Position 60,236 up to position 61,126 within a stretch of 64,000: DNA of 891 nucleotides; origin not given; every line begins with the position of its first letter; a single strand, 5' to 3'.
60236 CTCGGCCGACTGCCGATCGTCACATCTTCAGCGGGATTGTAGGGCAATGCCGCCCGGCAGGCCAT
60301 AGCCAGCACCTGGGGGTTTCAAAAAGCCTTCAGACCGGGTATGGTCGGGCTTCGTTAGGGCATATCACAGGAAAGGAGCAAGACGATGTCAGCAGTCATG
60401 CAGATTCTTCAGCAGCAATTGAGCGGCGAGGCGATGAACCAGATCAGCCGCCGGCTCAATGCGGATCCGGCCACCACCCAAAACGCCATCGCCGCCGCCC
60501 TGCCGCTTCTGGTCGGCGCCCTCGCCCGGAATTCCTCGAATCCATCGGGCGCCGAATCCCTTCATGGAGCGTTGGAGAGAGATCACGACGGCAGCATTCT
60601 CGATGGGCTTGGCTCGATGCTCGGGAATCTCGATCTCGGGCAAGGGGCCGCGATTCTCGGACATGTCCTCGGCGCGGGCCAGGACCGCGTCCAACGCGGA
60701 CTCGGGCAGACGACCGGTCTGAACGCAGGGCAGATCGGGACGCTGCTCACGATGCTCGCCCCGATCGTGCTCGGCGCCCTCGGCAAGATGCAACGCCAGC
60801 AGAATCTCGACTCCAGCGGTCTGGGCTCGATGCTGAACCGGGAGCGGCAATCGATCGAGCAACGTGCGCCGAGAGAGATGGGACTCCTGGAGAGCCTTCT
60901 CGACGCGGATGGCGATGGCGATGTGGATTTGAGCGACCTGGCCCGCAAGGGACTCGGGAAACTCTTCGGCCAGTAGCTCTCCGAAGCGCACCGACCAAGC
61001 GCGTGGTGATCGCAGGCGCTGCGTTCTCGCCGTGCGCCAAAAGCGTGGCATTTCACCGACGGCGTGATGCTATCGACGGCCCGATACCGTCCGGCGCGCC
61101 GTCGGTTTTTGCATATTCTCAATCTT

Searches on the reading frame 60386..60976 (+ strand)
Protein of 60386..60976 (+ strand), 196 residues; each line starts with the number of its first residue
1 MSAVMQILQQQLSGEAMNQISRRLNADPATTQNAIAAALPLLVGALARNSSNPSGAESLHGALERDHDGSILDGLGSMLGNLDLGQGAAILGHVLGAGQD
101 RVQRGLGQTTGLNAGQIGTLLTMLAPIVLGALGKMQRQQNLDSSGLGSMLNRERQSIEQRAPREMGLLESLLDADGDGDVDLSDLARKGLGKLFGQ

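Call 75: find_encoding_contigs(protein=window:60386-60976:+, flank=10000, max_places=2)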
Protein window:60386-60976:+ (196 aa): 12 contigs read that carry it; 2 places shown.
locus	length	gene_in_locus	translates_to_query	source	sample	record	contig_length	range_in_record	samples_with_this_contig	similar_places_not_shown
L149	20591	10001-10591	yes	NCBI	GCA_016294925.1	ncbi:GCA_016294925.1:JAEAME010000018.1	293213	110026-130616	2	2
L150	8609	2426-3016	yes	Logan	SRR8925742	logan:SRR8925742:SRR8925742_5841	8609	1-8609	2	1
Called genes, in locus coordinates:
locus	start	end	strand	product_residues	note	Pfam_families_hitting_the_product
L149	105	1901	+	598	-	PF01401:Peptidase_M2, PF02074:Peptidase_M32 (faint)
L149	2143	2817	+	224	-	-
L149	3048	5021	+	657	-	PF11028:TMEM260_N, PF28495:TMEM260_2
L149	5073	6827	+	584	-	PF13145:Rotamase_2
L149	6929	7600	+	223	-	-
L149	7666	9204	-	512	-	PF05872:HerA_C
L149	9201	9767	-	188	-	PF13548:DUF4126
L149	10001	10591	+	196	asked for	PF06078:DUF937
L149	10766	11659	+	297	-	-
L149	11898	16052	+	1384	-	PF13517:FG-GAP_3 (weak), PF01839:FG-GAP, PF13517:FG-GAP_3 (weak), PF01839:FG-GAP (weak), PF13517:FG-GAP_3 (weak), PF01839:FG-GAP, PF01839:FG-GAP, PF13860:FlgD_ig, +1 more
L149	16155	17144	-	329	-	-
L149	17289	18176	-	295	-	-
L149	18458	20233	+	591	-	-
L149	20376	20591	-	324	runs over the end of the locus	-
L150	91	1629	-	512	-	PF05872:HerA_C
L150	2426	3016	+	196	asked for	PF06078:DUF937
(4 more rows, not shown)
